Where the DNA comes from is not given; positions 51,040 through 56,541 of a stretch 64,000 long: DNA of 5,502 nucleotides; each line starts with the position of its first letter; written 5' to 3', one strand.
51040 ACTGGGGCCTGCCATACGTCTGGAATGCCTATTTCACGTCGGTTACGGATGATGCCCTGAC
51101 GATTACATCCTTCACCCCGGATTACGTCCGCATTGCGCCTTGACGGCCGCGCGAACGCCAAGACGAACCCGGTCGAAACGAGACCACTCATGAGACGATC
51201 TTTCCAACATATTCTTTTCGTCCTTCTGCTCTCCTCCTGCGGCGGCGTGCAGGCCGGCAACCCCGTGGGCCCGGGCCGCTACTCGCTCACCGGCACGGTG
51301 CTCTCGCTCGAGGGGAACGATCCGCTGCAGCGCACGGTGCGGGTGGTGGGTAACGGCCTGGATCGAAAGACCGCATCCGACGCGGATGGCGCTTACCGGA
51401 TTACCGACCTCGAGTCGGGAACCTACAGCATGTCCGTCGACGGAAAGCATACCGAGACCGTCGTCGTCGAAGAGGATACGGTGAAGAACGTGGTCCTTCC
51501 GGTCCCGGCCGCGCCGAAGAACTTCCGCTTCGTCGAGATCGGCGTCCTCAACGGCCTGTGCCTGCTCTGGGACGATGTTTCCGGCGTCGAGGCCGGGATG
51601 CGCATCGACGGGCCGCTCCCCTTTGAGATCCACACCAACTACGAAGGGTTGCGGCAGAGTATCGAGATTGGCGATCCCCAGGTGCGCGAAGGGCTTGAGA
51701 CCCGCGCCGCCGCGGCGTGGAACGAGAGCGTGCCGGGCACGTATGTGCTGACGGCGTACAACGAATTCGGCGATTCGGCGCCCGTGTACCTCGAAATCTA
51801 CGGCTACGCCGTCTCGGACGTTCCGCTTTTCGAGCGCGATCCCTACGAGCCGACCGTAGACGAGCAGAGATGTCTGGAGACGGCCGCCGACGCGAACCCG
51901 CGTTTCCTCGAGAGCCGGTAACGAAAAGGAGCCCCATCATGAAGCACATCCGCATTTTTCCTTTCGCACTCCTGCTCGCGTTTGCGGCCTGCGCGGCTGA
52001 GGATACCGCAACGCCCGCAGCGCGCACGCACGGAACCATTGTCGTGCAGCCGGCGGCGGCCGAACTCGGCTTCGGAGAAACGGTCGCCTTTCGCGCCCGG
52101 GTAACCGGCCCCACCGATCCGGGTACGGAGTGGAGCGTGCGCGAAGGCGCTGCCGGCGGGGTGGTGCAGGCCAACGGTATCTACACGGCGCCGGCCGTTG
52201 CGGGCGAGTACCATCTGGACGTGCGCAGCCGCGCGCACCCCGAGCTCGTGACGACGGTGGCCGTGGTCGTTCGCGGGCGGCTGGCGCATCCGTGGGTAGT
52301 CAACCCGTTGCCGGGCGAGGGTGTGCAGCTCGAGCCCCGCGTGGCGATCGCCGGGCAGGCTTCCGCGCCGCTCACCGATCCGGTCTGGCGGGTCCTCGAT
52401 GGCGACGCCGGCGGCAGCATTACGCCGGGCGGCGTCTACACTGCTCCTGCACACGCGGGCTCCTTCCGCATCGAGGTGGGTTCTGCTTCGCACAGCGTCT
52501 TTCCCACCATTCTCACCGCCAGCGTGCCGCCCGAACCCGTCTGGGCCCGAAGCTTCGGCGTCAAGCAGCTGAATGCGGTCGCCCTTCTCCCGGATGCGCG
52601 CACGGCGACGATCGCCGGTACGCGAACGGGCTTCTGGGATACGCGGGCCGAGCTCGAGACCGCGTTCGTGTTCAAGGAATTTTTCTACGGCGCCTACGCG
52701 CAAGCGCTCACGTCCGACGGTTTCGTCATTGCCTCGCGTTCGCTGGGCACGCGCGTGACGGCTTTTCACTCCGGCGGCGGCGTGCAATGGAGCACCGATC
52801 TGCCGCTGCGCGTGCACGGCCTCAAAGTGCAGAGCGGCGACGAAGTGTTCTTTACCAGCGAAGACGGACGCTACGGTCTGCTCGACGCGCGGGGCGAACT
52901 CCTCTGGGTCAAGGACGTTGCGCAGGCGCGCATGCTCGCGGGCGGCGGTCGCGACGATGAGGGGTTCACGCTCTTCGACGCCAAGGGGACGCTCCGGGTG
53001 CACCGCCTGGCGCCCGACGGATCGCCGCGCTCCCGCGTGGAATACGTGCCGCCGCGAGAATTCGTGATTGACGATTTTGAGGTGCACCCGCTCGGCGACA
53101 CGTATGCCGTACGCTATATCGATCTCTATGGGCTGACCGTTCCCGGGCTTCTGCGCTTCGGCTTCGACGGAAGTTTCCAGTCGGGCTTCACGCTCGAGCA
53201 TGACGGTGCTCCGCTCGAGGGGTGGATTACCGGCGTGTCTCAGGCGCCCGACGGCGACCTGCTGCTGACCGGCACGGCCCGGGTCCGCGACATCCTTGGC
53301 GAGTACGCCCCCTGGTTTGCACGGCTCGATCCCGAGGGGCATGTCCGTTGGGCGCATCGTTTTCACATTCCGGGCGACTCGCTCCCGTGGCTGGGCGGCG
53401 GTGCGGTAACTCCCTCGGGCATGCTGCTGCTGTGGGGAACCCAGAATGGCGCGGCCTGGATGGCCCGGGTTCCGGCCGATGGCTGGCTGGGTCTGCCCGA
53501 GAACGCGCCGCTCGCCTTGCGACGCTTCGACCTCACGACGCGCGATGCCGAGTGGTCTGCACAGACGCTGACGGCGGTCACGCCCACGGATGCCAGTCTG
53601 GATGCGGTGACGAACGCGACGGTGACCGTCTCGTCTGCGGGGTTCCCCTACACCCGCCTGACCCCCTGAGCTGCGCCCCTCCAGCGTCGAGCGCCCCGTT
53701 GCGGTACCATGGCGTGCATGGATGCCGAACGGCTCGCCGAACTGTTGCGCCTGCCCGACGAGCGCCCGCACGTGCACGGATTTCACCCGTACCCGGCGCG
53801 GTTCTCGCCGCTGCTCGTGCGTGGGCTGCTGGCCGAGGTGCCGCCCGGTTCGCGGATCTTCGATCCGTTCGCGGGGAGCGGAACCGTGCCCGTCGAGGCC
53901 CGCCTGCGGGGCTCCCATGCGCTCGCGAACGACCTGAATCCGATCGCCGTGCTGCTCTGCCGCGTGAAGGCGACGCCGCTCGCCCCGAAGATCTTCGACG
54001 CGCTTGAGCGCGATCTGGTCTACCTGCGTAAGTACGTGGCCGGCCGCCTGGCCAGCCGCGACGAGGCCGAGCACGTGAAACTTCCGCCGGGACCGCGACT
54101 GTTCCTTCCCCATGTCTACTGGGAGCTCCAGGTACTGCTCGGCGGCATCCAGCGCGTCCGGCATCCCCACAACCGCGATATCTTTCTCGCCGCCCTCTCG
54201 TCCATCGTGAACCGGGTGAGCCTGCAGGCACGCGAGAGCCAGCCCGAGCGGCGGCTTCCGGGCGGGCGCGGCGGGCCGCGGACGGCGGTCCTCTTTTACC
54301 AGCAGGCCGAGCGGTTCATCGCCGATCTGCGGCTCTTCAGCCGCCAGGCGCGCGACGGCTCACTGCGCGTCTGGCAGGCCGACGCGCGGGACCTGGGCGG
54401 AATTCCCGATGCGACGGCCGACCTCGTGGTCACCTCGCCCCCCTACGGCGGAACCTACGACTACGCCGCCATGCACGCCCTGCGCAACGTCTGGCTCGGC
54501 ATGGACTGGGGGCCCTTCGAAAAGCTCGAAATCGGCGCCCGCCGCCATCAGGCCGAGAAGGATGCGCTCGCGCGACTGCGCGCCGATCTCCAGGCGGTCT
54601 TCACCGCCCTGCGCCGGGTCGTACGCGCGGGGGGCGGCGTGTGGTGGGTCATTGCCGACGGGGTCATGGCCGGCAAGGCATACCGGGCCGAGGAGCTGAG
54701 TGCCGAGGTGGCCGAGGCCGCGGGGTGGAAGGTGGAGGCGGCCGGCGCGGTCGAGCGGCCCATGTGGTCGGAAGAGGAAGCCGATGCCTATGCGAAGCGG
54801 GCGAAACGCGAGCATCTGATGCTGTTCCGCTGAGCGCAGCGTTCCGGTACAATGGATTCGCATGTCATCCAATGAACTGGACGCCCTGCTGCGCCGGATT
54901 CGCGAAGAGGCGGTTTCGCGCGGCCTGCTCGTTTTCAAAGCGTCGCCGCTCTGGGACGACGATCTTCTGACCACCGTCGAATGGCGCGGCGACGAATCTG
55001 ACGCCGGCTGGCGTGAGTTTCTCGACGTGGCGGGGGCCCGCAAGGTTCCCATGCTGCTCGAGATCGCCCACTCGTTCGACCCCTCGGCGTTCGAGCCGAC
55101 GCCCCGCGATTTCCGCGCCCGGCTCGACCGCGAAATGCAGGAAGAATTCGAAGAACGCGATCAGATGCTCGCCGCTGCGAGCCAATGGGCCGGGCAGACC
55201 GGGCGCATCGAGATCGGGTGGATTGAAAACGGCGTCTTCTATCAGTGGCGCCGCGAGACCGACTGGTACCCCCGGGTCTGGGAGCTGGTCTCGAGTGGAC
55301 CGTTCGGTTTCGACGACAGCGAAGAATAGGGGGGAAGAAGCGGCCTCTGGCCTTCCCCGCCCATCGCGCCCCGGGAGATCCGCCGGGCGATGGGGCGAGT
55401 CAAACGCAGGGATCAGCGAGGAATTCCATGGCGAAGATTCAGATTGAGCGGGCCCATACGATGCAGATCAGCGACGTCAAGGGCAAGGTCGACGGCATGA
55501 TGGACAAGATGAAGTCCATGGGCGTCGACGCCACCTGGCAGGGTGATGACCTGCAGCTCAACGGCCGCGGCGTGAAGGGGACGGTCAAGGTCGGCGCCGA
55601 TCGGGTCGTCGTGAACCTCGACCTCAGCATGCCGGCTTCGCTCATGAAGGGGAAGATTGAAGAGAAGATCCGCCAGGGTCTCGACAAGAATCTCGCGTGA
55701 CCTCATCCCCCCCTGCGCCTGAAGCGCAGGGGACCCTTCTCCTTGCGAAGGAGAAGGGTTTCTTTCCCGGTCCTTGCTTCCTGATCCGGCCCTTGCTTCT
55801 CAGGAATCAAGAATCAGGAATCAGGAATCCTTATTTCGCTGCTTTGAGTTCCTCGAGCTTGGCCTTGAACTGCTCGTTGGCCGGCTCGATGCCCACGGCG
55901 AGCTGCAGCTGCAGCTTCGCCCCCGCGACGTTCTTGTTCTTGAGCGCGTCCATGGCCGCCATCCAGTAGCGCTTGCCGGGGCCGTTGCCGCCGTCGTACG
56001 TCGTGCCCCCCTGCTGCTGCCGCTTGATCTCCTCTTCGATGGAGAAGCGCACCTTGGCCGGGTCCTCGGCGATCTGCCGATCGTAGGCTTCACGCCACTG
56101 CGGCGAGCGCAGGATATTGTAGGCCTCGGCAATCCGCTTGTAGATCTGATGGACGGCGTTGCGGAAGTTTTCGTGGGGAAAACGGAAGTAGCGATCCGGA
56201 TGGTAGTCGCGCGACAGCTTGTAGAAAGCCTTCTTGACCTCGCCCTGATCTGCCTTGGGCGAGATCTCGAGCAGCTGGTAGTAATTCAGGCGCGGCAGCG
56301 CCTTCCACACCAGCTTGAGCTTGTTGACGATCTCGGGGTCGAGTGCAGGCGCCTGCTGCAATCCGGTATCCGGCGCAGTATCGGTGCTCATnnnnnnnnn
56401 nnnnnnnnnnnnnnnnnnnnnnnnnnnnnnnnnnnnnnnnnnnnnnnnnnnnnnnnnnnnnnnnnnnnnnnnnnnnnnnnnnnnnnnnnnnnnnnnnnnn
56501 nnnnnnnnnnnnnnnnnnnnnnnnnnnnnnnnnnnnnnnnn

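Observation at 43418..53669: Seven-gene alternating array of two lipoprotein families (A1-B1-B2-A2-B3-A3-B4) with recent partial gene conversion: candidate variable cell-surface system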

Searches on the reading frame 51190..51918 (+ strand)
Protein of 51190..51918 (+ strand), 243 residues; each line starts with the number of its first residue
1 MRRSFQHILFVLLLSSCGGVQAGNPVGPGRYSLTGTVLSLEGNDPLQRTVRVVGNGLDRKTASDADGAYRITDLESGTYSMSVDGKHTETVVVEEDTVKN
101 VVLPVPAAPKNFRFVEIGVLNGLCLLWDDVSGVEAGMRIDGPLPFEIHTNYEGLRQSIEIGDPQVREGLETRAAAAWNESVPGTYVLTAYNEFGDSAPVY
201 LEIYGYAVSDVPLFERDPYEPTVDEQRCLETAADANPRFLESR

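Call 4: search_protein_families(library=pfam, proteins=[window:51190-51918:+], max_evalue=1)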
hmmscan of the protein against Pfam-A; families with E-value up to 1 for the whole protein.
window:51190-51918:+ (243 aa): 5 families
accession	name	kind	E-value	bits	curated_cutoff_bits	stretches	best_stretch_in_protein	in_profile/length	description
PF13620.12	CarboxypepD_reg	-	9e-08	32.8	32.3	1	32-95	1-66/82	Carboxypeptidase regulatory-like domain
PF13715.12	CarbopepD_reg_2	-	2.2e-06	28.1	32.2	1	33-99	1-70/88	CarboxypepD_reg-like domain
PF14686.12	fn3_3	-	0.01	16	24.4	0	63-83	31-51/75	Polysaccharide lyase family 4, domain II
PF17210.9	SdrD_B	-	0.013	16.1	29.7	1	59-86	40-67/112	SdrD B-like domain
PF24421.1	Ig_J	-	0.16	12.5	29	1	60-96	59-95/104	Tip attachment protein J, Ig-like domain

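Call 5: search_protein_families(library=ncbifam, proteins=[window:51190-51918:+], max_evalue=1)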
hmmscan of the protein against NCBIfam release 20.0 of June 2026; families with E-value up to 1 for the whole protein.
window:51190-51918:+ (243 aa): 2 families
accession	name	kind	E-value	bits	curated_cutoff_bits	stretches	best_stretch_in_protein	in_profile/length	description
NF052345.1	S_layer_anammox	exception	0.0013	16.2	1400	1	29-103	1311-1389/1596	Kustd1514 family S-layer glycoprotein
NF012181.0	MSCRAMM_SdrD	exception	0.2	9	2500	1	61-83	723-745/1379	MSCRAMM family adhesin SdrD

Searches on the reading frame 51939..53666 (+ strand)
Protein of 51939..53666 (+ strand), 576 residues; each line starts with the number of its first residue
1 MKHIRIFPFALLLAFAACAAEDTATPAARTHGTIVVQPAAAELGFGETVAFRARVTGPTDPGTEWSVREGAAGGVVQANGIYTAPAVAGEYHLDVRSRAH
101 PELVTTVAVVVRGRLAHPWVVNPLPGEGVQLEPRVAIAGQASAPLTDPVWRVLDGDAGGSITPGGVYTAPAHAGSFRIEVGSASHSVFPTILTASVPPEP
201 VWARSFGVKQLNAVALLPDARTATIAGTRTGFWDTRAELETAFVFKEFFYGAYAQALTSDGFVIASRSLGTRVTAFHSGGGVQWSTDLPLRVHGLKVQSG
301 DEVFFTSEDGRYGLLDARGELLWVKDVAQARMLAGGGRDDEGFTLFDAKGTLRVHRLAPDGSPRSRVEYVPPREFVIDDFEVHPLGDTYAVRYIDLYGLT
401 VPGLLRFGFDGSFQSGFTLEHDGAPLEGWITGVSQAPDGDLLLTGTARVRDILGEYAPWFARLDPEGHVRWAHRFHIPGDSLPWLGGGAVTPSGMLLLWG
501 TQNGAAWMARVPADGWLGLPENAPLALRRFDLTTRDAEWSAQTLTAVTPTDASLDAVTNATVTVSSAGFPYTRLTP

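Call 4: search_protein_families(library=pfam, proteins=[window:51939-53666:+], max_evalue=1)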
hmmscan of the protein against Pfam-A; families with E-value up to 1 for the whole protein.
window:51939-53666:+ (576 aa): 2 families
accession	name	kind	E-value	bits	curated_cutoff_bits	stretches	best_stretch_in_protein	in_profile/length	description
PF13360.13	PQQ_2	-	3.8e-05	23.9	27.6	1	256-334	28-107/233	Outer membrane protein assembly factor BamB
PF11884.13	DUF3404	-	0.21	11.1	25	1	382-404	107-129/259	Domain of unknown function (DUF3404)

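Call 5: search_protein_families(library=ncbifam, proteins=[window:51939-53666:+], max_evalue=1)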
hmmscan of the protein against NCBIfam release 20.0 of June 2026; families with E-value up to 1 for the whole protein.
window:51939-53666:+ (576 aa): 0 families

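Call 81: search_protein_families(library=padloc, proteins=[window:51939-53666:+], max_evalue=0.01)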
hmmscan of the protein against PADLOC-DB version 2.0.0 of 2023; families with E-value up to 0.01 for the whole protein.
window:51939-53666:+ (576 aa): 0 families

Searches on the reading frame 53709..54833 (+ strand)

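Call 45: search_protein_families(library=pfam, proteins=[window:53709-54833:+], max_evalue=0.001)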
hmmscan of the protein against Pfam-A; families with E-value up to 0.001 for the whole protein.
window:53709-54833:+ (374 aa): 3 families
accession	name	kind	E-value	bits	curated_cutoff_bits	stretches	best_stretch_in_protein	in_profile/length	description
PF01170.24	UPF0020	-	1.9e-09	37.9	22.3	1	31-73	11-55/197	RMKL-like, methyltransferase domain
PF01555.25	N6_N4_Mtase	-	5.7e-08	33.4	26.7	0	26-75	160-210/221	DNA methylase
PF02086.21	MethyltransfD12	-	3.2e-06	27.5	22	1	37-89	9-64/253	D12 class N6 adenine-specific DNA methyltransferase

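Call 81: search_protein_families(library=padloc, proteins=[window:53709-54833:+], max_evalue=0.01)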
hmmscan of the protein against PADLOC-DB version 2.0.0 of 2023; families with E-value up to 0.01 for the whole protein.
window:53709-54833:+ (374 aa): 43 families (the best 25 are shown)
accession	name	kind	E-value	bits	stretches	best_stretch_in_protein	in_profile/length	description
PDLC03364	MTase_II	-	4e-32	109.6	2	22-175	32-179/380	Type II methyltransferase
PDLC03322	MTase_II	-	1.1e-29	101.7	1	21-249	35-274/446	Type II methyltransferase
PDLC03380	MTase_II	-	1.4e-21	75.2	2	136-343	162-367/393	Type II methyltransferase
PDLC03325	MTase_II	-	1.8e-19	67.8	2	223-341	279-386/426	Type II methyltransferase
PDLC03239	MTase_II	-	4.3e-19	66.5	1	23-325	66-379/442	Type II methyltransferase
PDLC03306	MTase_II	-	2e-18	64.6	1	19-270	27-276/422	Type II methyltransferase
PDLC03224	MTase_II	-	8.9e-15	52.5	2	26-88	71-135/481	Type II methyltransferase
PDLC03362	MTase_II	-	2.1e-14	51.2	2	13-99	34-126/438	Type II methyltransferase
PDLC03312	MTase_II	-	1.3e-13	47.6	2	26-97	195-267/1344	Type II methyltransferase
PDLC03387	MTase_II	-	3.1e-13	47.5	2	29-78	215-265/289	Type II methyltransferase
PDLC04134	mad2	-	3.4e-12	43.9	2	23-88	270-333/492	mads_2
PDLC03377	MTase_II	-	3.9e-12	43.5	1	20-265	93-346/504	Type II methyltransferase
PDLC03353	MTase_II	-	1e-10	39.6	1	220-343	11-110/260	Type II methyltransferase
PDLC03249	MTase_II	-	1.3e-10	38.8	1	17-88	99-180/541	Type II methyltransferase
PDLC03389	MTase_II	-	4.9e-10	36.7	1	21-87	55-121/445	Type II methyltransferase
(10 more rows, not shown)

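Call 82: search_protein_families(library=ncbifam, proteins=[window:53709-54833:+], max_evalue=0.01)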
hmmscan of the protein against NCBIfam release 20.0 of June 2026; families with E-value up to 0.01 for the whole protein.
window:53709-54833:+ (374 aa): 4 families
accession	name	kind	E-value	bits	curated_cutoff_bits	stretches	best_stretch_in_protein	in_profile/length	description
NF042963.1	DUF1156_antiphage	equivalog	1.3e-08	33.5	1000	1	49-83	186-220/960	anti-phage-associated DUF1156 domain-containing protein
TIGR01177.1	TIGR01177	hypoth_equivalog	1.8e-07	30.8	316.55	1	16-77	155-213/330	TIGR01177 family methyltransferase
NF040721.1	Trm14_Arch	equivalog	0.0053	15.9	280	0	41-69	186-214/370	tRNA (guanine(6)-N2)-methyltransferase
NF050803.1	DnaMtaseCcrMCaul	equivalog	0.01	14.8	830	0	34-72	193-231/350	adenine-specific DNA-methyltransferase CcrM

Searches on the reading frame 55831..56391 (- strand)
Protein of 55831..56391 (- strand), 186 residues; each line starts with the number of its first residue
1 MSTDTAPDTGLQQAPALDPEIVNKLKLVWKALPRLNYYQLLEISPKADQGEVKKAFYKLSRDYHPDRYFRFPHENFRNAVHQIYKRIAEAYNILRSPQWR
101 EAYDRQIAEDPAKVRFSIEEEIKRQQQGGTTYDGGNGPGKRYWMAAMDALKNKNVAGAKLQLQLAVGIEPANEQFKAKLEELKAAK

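Call 45: search_protein_families(library=pfam, proteins=[window:55831-56391:-], max_evalue=0.001)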
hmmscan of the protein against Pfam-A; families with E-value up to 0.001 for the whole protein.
window:55831-56391:- (186 aa): 1 family
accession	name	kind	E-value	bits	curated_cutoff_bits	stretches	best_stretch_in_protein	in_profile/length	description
PF00226.36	DnaJ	-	3.2e-16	59.6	27.8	1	36-104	1-63/63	DnaJ domain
